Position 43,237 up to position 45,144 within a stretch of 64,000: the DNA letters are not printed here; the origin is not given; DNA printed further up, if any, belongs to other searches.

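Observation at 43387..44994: Stand-alone OLD-family (ABC ATPase + TOPRIM) nuclease at the start of a low-GC island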

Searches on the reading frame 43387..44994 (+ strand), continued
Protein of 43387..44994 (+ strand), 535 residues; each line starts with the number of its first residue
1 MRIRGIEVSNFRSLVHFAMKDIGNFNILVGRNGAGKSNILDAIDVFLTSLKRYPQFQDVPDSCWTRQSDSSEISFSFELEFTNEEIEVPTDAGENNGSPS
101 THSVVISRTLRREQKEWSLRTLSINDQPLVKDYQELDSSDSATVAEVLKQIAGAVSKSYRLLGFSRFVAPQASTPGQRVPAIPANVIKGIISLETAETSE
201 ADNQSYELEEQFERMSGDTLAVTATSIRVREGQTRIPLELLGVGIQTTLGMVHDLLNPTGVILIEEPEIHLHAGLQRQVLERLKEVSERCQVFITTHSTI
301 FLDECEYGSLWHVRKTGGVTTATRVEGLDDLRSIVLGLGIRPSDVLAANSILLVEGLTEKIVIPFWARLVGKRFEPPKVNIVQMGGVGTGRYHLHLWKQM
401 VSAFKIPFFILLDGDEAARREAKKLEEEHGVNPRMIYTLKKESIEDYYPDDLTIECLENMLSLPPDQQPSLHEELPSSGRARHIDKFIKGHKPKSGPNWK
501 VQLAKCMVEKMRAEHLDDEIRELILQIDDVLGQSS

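Call 66: find_encoding_contigs(protein=P0010, flank=6000, max_places=2)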
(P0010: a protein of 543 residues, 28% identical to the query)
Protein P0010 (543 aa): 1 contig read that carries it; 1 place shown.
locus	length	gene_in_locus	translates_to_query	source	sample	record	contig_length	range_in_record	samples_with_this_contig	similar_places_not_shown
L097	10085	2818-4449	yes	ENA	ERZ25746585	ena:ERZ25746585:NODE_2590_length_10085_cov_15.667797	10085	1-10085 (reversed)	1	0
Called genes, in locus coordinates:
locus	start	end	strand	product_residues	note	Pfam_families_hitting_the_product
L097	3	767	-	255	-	?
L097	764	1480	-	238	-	PF21350:Cas6_I-A, PF01881:Cas_Cas6_C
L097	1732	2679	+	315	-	PF28530:DUF8426, PF01939:NucS_C (weak), PF06250:YhcG_C (weak)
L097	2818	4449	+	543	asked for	PF02463:SMC_N (weak), PF11398:DUF2813 (faint), PF13175:AAA_15, PF13476:AAA_23, PF13175:AAA_15, PF13304:AAA_21, PF20469:OLD-like_TOPRIM (weak)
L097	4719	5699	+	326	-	PF12535:Nudix_N, PF13091:PLDc_2, PF00614:PLDc (weak)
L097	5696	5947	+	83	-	-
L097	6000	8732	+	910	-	PF00580:UvrD-helicase, PF13245:AAA_19, PF13361:UvrD_C, PF13538:UvrD_C_2 (faint)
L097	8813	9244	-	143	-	-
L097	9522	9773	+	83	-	PF11746:DUF3303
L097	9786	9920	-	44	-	-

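Call 79: search_protein_families(library=pfam, proteins=[L021:11849-13801:+, L008:12565-14082:+, L008:7990-9855:+, L018:7626-8264:+, L018:8261-8998:+, L018:3496-5691:+, L015:9226-10488:+, L007:12138-12935:+, L009:8512-9786:+, L010:12490-13779:-], max_evalue=0.001)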
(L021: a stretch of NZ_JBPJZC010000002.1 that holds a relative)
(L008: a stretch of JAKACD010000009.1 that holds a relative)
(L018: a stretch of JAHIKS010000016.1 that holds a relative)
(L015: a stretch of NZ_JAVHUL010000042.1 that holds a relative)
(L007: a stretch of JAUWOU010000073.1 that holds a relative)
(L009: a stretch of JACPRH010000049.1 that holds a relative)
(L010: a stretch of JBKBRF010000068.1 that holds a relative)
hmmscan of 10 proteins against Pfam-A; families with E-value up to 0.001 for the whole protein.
L021:11849-13801:+ (650 aa): 2 families
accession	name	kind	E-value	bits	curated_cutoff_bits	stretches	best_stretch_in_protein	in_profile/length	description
PF13589.12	HATPase_c_3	-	2.7e-19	70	25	1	33-161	3-120/137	Histidine kinase-, DNA gyrase B-, and HSP90-like ATPase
PF02518.31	HATPase_c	-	0.00065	20.6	26.4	0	35-91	8-63/111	Histidine kinase-, DNA gyrase B-, and HSP90-like ATPase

L008:12565-14082:+ (505 aa): 2 families
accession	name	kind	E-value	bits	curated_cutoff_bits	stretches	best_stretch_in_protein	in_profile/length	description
PF07088.17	GvpD_P-loop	-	1.8e-12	48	24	1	23-211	3-172/189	GvpD gas vesicle protein, P-loop domain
PF06745.19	ATPase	-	6.3e-09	36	26.6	0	31-79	20-72/231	KaiC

L008:7990-9855:+ (621 aa): 3 families
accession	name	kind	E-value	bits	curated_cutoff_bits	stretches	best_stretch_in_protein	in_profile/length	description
PF17884.7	DUF5591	-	3.6e-43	147.4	26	1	293-444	3-149/150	Domain of unknown function (DUF5591)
PF01472.26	PUA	-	1.3e-07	31.8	24.8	1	545-598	18-72/74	PUA domain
PF14810.12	TGT_C2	-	1.5e-05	25.6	25.3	1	466-526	2-65/72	Patch-forming domain C2 of tRNA-guanine transglycosylase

L018:7626-8264:+ (212 aa): 2 families
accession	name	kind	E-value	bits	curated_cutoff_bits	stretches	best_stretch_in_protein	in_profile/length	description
PF14947.12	HTH_45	-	7.4e-06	26.3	25.5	1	6-64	2-61/77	Winged helix-turn-helix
PF13412.12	HTH_24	-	0.00041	20.3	21.9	1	23-52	18-47/48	Winged helix-turn-helix DNA-binding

L018:8261-8998:+ (245 aa): 0 families

L018:3496-5691:+ (731 aa): 0 families

L015:9226-10488:+ (420 aa): 3 families
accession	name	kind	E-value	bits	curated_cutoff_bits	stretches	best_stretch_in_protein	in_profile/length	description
PF07690.21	MFS_1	-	1.2e-47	163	33.4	1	38-375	6-346/347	Major Facilitator Superfamily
PF00083.30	Sugar_tr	-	2.9e-13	50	22.3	1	57-206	43-194/452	Sugar (and other) transporter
PF05977.19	MFS_3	-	5.6e-05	22.2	27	1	81-412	63-397/524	Transmembrane secretion effector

L007:12138-12935:+ (265 aa): 2 families
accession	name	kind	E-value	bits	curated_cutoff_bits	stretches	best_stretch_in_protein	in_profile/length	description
PF13091.12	PLDc_2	-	1e-14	54.9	27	1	133-254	3-129/132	PLD-like domain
PF00614.28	PLDc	-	5.4e-05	23.5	21.9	1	201-228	1-28/28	Phospholipase D Active site motif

L009:8512-9786:+ (424 aa): 1 family
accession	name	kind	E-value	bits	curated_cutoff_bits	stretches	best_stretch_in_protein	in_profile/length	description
PF00589.27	Phage_integrase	-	0.00084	19.6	27.1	0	155-273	31-139/172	Phage integrase family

L010:12490-13779:- (429 aa): 2 families
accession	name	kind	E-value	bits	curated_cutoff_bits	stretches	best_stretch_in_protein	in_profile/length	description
PF12704.14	MacB_PCD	-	1.1e-45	156.9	27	1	41-265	1-205/207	MacB-like periplasmic core domain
PF02687.27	FtsX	-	2.8e-19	69.8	25.5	1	309-422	2-120/120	FtsX-like permease C-terminal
